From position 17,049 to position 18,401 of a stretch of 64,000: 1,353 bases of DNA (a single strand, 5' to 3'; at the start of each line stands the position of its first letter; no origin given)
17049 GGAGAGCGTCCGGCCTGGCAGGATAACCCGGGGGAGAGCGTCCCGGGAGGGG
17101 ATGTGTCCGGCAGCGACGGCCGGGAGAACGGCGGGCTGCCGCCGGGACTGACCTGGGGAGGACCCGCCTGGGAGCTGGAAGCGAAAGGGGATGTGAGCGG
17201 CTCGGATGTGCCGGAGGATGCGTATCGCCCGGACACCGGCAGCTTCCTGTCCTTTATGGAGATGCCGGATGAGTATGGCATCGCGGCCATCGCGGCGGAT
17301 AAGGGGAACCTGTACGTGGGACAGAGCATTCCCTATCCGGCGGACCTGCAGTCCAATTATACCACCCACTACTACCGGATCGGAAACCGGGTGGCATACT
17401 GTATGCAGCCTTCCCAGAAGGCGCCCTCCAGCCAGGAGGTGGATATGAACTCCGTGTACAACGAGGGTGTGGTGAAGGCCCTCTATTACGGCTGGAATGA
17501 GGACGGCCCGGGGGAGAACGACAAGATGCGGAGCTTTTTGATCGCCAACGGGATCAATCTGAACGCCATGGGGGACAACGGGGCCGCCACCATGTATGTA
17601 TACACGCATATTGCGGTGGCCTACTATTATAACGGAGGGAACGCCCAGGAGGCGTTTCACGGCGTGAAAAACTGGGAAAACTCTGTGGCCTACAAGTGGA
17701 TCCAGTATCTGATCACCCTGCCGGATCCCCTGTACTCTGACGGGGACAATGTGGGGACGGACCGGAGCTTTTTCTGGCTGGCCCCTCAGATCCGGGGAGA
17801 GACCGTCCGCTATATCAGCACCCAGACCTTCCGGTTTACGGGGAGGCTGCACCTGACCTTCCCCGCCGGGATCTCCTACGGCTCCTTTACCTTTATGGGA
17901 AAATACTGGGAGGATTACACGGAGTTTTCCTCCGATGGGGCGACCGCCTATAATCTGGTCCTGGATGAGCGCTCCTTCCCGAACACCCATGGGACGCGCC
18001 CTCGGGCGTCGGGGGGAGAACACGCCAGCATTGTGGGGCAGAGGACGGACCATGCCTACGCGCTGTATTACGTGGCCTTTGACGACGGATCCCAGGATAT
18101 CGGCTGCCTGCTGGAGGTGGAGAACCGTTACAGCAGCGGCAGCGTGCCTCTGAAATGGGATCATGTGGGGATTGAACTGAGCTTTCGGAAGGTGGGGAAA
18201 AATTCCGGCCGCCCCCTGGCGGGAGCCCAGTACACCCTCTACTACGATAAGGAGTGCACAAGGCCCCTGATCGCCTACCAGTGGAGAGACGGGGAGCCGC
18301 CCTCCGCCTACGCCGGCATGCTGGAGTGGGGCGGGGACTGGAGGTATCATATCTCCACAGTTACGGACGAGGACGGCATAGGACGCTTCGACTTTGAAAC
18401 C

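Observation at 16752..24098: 2136-aa thioester-domain/Cna-B multidomain adhesin in an operon with a class B sortase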

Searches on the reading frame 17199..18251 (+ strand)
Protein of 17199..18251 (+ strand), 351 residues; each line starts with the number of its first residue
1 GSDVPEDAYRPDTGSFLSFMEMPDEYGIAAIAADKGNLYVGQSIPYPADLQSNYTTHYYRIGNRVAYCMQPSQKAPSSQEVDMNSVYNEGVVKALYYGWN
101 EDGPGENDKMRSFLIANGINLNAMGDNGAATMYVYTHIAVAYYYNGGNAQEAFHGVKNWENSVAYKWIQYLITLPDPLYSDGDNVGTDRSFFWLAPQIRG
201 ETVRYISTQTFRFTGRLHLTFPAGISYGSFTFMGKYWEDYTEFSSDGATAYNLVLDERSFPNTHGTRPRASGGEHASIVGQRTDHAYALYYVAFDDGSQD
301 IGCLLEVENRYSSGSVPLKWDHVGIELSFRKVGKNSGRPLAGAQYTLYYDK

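Call 10: search_solved_structures(query=window:17199-18251:+, max_evalue=10, show_alignments=4)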
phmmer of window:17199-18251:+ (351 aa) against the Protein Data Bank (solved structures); distinct sequences matched with E-value up to 10: 0.

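Call 11: find_homologous_proteins(query=window:17199-18251:+, max_evalue=0.001)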
Query window:17199-18251:+: 1002 candidates shared short words with the query, none scored E <= 0.001.

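Call 22: search_protein_representatives(protein=window:17229-18176:+)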
Query: 316 residues. Proteins with E-value up to 0.001 (for the whole library): 39; up to 1e-10: 3; up to 1e-30: 0. The best 39 are listed.
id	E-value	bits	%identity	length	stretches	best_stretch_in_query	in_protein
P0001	1.5e-28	116.6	36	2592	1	22-306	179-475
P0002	4.1e-25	105.3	41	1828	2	7-176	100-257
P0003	4.7e-22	95.2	41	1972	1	17-182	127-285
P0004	4.6e-09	52.5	41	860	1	21-164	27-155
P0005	9.9e-09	51.4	39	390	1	29-167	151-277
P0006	4.5e-08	49.3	38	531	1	25-146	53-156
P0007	8.2e-07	45.1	31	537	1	17-164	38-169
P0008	1.2e-06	44.6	32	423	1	19-167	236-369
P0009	1.6e-06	44.2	34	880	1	27-147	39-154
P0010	1.6e-06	44.2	37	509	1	25-168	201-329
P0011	2.0e-06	43.8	30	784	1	9-168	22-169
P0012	3.2e-06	43.2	36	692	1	15-166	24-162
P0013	5.1e-06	42.5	30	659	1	45-194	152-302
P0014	1.2e-05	41.3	37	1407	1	27-168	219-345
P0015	1.9e-05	40.6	34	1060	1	26-165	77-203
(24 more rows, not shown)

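Call 31: search_solved_structures(query=A1, max_evalue=10, show_alignments=4)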
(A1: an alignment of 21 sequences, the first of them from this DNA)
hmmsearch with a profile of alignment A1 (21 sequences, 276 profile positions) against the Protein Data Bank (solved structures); distinct sequences matched with E-value up to 10: 5.
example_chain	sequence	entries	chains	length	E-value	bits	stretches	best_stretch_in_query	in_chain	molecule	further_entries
6w1w_A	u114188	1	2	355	0.0016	21.1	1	82-166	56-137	motility-associated killing factor MakB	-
6t8d_X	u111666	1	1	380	0.0016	21.1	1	82-166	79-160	MakB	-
6fwv_A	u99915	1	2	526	0.013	18.1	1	39-89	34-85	Collagen Adhesion protein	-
6fx6_A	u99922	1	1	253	0.16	14.6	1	35-53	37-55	SaTIE-TED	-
8giu_1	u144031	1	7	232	0.3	13.7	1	164-227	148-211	gp_22 (Minor Capsid Protein)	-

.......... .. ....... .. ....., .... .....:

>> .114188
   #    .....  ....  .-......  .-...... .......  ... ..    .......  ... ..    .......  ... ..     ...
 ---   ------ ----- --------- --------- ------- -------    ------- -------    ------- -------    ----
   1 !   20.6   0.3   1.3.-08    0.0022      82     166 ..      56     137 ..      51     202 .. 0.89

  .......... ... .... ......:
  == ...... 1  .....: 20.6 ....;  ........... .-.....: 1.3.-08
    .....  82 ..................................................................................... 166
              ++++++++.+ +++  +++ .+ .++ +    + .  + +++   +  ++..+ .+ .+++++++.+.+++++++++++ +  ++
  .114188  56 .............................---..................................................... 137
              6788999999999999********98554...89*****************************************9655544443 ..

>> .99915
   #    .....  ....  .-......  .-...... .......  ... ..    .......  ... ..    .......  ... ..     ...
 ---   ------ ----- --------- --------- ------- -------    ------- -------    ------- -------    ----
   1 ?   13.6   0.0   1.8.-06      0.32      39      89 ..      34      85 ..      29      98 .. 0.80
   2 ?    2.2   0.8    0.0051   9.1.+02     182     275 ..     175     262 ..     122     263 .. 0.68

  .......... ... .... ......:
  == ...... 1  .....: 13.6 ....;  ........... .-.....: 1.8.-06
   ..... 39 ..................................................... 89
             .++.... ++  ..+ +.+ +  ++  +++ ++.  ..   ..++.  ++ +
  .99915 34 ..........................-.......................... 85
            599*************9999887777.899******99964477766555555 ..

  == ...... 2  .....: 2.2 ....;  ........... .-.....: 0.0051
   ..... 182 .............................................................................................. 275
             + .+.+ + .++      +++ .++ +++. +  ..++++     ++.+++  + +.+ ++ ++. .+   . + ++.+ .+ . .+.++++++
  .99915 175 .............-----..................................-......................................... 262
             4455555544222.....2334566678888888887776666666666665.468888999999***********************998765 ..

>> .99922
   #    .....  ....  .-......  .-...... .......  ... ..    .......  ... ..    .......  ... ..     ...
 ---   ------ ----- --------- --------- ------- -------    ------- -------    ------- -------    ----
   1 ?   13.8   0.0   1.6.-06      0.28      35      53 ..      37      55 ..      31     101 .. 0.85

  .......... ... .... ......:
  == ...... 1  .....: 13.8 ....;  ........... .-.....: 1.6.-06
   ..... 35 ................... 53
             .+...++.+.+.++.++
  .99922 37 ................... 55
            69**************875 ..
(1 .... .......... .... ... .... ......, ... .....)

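Call 41: predict_structure(alignment_id=A1)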
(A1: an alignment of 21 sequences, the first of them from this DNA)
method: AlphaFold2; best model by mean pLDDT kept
length: 304 residues; sequences in the alignment: 21
mean_pLDDT: 76.9   pTM: 0.68
mean pLDDT of the five models: 76.9, 67.6, 67.0, 65.3, 64.7
residues with pLDDT >= 90: 129; 70-90: 73; 50-70: 55; < 50: 47
segments of 3 or more residues with pLDDT < 50: 1-9, 161-167, 236-243, 248-250, 289-304
pLDDT, mean of each block of 10 residues (from residue 1): 40 91 93 94 96 94 87 90 89 92 89 98 97 95 96 67 47 73 72 66 75 67 69 58 48 53 84 95 66 44 32
secondary structure, 60 per line:
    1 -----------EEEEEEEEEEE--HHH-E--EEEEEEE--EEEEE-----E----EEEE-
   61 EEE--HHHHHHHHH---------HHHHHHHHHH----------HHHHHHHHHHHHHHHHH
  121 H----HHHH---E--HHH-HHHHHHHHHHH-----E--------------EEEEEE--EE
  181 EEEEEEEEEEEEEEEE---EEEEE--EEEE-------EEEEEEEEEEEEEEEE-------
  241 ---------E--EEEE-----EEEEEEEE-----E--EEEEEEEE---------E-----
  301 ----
elements in order: E12-22 E32-38 E41-45 E56-59 E61-63 H66-74 H84-93 H104-121 H126-129 H140-150 E171-176 E179-196 E200-204 E207-210 E218-233 E253-256 E262-269 E278-285

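Call 46: find_related_loci(query=A1, collection=genome_contigs, flank=10000)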
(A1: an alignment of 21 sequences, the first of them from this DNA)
Query A1 (304 aa) in genome_contigs; peptide patterns used: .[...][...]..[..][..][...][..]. (x = any residue, [..] = any of these).
166 stretches matched a pattern; 128 encode a relative of the query (tblastn E <= 1e-3); the best 80 are kept; 80 distinct loci.
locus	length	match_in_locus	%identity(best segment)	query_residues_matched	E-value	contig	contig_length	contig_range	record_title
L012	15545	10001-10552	28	4-204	3e-14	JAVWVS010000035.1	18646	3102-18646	MAG: Lachnospiraceae bacterium isolate CGS3Y4-bin50 NODE_2386_length_18646_cov_13.516809, whole genome shotgun sequence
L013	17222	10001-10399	34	7-154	5e-14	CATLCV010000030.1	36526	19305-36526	MAG TPA_asm: uncultured Lachnospiraceae bacterium isolate MGG09759_1680015481 genome assembly, contig: ERR3199635_1184,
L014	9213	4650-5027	33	14-154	7e-14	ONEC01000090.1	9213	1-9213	uncultured Clostridiales bacterium isolate RUG222 genome assembly, contig: scaffold_5375, whole genome shotgun sequence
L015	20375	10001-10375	33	15-154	8e-14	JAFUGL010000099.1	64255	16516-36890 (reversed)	MAG: Lachnospiraceae bacterium isolate RGIG4472 Roe_deer_Omasum-5__c162204, whole genome shotgun sequence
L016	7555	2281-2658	33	14-154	7e-14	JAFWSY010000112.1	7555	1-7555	MAG: Eubacterium sp. isolate RGIG6042 Sheep_Omasum-4__c439339, whole genome shotgun sequence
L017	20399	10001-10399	31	7-154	2e-13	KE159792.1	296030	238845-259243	Dorea sp. 5-2 genomic scaffold acPFE-supercont1.8, whole genome shotgun sequence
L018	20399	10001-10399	31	7-154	2e-13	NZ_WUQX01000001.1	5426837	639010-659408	Sporofaciens musculi strain WCA-9-b2 tig00000001_pilon, whole genome shotgun sequence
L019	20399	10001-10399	31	7-154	2e-13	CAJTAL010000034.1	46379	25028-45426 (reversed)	Lachnospiraceae bacterium isolate A13_5.CF.DSS genome assembly, contig: MGBC000028.34, whole genome shotgun sequence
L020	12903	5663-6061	31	7-154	2e-13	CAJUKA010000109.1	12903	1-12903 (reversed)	MAG TPA_asm: uncultured Lachnospiraceae bacterium isolate MGBC143556 genome assembly, contig: MGBC143556.109, whole geno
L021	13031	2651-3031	34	13-154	3e-13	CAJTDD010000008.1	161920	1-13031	Lachnospiraceae bacterium isolate B50_50_CF_H genome assembly, contig: MGBC000111.8, whole genome shotgun sequence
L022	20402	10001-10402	32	6-154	2e-13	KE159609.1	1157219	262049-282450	Lachnospiraceae bacterium M18-1 genomic scaffold acPFy-supercont1.2, whole genome shotgun sequence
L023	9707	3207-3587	34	13-154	4e-13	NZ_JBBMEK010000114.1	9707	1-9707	Coprococcus intestinihominis strain CLA-AA-H190 CLAAAH190_contig_114_length_9707, whole genome shotgun sequence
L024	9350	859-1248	32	10-154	3e-13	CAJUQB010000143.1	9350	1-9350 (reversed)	MAG TPA_asm: uncultured Lachnospiraceae bacterium isolate MGBC162980 genome assembly, contig: MGBC162980.143, whole geno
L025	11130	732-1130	30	7-154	6e-13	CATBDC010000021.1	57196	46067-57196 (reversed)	MAG: uncultured Lachnospiraceae bacterium isolate extra-SRR8291360.4_1677802520 genome assembly, contig: NODE_473_length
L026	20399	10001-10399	30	7-154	2e-12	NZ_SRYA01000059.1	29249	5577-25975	Petralouisia muris strain NM01_1-7b NODE_59_length_29249_cov_188.27, whole genome shotgun sequence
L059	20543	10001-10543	26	5-204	3e-10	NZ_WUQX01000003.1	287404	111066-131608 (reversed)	Sporofaciens musculi strain WCA-9-b2 plasmid unnamed, whole genome shotgun sequence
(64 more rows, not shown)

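Call 50: search_protein_families(library=pfam, alignment_id=A1, max_evalue=0.01)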
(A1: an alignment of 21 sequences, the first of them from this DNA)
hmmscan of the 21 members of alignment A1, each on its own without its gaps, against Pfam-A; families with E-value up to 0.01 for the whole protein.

A. member 1, seq(304 aa): 2 families
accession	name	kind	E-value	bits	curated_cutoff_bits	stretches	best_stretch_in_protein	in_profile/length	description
PF20610.3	TED_2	-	2e-23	83.2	27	1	14-154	3-130/131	Thioester domain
PF08341.16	TED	-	0.001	19.9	22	1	42-149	1-97/102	Thioester domain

B. families by the number of members that match (of 21 scanned): 3 families
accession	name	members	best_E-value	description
PF20610.3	TED_2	21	5.1e-42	Thioester domain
PF08341.16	TED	9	1.4e-05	Thioester domain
PF14352.11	DUF4402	1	0.0042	Domain of unknown function (DUF4402)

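Call 64: find_homologous_proteins(query=A1, max_evalue=0.00001)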
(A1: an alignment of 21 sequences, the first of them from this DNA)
Query A1 (21 sequences) (304 aa, profile of the alignment): 32 proteins with E <= 0.00001 among 8000 candidates.
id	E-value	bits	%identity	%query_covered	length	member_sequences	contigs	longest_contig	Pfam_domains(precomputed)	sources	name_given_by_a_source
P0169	3.8e-110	386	34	47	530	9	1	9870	PF26764.1,PF17802.8,PF20610.4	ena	-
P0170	8.5e-109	381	34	47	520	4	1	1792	PF26764.1,PF20610.4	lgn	-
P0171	1.4e-105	371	26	66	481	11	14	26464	PF26764.1,PF17802.8,PF20610.4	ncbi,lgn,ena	-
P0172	2.1e-105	370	33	45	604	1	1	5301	PF26764.1,PF17802.8,PF20610.4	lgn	-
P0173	2.4e-105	370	33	45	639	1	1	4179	PF26764.1,PF17802.8,PF20610.4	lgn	-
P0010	2.8e-105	370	30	63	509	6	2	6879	PF26764.1,PF20610.4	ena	-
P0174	3.3e-105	369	28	62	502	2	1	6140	PF26764.1,PF17802.8,PF20610.4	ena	-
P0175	1.2e-101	358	30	45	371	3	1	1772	PF26764.1,PF17802.8,PF20610.4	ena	-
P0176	2.6e-99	350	32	45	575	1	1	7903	PF26764.1,PF17802.8,PF20610.4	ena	-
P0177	8.7e-98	345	27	65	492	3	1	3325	PF26764.1,PF20610.4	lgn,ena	-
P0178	4.5e-97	343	33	37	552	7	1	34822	PF26764.1,PF20610.4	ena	-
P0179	2.1e-96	341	33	49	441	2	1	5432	PF26764.1,PF20610.4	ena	-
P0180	2.4e-95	337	34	47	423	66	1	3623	PF26764.1,PF20610.4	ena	-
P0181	3.0e-93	330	28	46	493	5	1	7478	PF26764.1,PF20610.4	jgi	-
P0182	3.8e-93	330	32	44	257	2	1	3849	PF26764.1,PF20610.4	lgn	-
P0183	6.7e-89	316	32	43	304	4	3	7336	PF26764.1,PF20610.4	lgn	-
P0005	7.7e-89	316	35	45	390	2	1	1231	PF26764.1,PF20610.4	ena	-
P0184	8.7e-87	309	28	65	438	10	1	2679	PF26764.1,PF20610.4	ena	-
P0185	3.4e-80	287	33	40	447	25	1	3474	PF26764.1,PF20610.4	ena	-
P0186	7.3e-75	270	26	66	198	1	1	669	PF26764.1,PF20610.4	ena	-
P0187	4.5e-71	258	31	45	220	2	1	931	PF26764.1,PF20610.4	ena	-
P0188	4.3e-66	241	29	39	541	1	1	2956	PF26764.1,PF17802.8,PF20610.4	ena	-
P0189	6.2e-66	241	34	29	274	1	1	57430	PF26764.1,PF20610.4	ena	-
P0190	1.1e-60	223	30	49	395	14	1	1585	PF20610.4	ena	-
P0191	6.2e-60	221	36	16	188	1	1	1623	PF26764.1,PF20610.4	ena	-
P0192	2.8e-49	186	26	46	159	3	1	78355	PF26764.1,PF20610.4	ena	-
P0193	1.0e-43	168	29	31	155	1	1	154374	PF26764.1,PF20610.4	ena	-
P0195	1.6e-36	144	30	35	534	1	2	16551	PF20610.4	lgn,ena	-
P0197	3.2e-29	120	32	23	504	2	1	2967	PF20610.4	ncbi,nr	ncbi:MAG: hypothetical protein IJ865_07975, partial [Clostridia bacterium]|nr:hypothetical protein [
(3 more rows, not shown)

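Call 65: search_protein_families(library=pfam, proteins=[P0171, P0010, P0001, P0003], max_evalue=0.01)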
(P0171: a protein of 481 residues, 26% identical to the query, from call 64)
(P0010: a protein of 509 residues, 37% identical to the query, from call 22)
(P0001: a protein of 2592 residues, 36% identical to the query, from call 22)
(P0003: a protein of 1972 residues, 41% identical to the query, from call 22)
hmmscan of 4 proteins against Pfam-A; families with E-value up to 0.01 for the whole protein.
P0171 (481 aa): 3 families
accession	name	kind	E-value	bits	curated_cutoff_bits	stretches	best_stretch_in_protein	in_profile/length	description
PF20610.3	TED_2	-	2.9e-41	140.9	27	1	112-239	2-131/131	Thioester domain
PF17802.7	SpaA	-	4.7e-09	36.7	23.1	1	369-457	2-89/91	Prealbumin-like fold domain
PF08341.16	TED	-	0.0045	17.8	22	0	140-202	1-66/102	Thioester domain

P0010 (509 aa): 1 family
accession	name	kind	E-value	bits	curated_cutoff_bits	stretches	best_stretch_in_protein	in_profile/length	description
PF20610.3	TED_2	-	1.7e-40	138.4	27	1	202-329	2-131/131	Thioester domain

P0001 (2592 aa): 10 families
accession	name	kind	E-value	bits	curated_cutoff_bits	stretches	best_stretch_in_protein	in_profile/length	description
PF17802.7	SpaA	-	8.6e-202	654.5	23.1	17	2274-2367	3-84/91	Prealbumin-like fold domain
PF20610.3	TED_2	-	7.4e-26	91.1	27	1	186-315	5-130/131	Thioester domain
PF17210.9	SdrD_B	-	4.9e-17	62.6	29.7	0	1381-1450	33-101/112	SdrD B-like domain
PF24547.1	DUF7601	-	6.6e-14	52.9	27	0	1027-1083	62-114/116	Domain of unknown function (DUF7601)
PF16555.11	GramPos_pilinD1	-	6.6e-09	36.9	23.1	0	1713-1797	21-126/160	Gram-positive pilin subunit D1, N-terminal domain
PF11974.14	bMG3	-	2.3e-08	34.3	34.9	0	1846-1929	14-95/103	Bacterial alpha-2-macroglobulin MG3 domain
PF13620.12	CarboxypepD_reg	-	3.3e-06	27.8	32.3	0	1762-1790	25-53/82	Carboxypeptidase regulatory-like domain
PF19407.5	DUF5979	-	4.1e-05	24.6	25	0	1022-1081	40-103/104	Domain of unknown function (DUF5979)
PF16364.11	Antigen_C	-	9.3e-05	23.3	29.5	0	871-898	63-90/172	Cell surface antigen C-terminus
PF08341.16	TED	-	0.00026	21.8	22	1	213-288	2-75/102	Thioester domain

P0003 (1972 aa): 4 families
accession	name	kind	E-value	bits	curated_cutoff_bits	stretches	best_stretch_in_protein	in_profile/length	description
PF17802.7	SpaA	-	5.7e-133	433.9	23.1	12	1790-1874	2-90/91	Prealbumin-like fold domain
PF20610.3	TED_2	-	3.8e-24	85.6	27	1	136-267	2-130/131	Thioester domain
PF16555.11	GramPos_pilinD1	-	4.1e-05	24.6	23.1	1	1560-1646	21-126/160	Gram-positive pilin subunit D1, N-terminal domain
PF08341.16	TED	-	0.0013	19.5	22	1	165-264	1-99/102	Thioester domain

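Call 70: find_encoding_contigs(protein=P0001, flank=6000, max_places=1)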
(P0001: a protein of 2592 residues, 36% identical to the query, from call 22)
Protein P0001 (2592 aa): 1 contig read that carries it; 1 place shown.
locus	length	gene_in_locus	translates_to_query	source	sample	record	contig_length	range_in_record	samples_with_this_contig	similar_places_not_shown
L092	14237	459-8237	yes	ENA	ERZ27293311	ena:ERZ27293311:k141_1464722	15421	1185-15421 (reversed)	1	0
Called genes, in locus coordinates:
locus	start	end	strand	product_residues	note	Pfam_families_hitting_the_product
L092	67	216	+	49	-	-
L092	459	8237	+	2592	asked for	PF20610:TED_2, PF11974:bMG3 (faint), PF16555:GramPos_pilinD1 (faint), PF17210:SdrD_B (faint), PF17802:SpaA, PF13620:CarboxypepD_reg (faint), PF24547:DUF7601 (faint), PF17802:SpaA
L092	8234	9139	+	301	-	PF04203:Sortase (weak)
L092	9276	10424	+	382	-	PF00465:Fe-ADH, PF13685:Fe-ADH_2, PF25137:ADH_Fe_C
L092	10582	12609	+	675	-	PF00270:DEAD (weak), PF22527:DEXQc_Suv3, PF00271:Helicase_C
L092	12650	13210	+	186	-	-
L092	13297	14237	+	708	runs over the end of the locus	?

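Call 71: find_encoding_contigs(protein=P0003, flank=6000, max_places=1)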
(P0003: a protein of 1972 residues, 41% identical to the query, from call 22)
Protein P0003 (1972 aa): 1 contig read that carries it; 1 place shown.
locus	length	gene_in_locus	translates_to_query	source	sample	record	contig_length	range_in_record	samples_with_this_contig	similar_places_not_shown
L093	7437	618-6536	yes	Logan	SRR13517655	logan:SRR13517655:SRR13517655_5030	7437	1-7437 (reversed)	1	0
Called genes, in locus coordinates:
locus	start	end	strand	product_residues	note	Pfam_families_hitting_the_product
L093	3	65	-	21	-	?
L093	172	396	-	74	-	-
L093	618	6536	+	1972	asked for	PF20610:TED_2, PF17802:SpaA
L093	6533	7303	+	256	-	-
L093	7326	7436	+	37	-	?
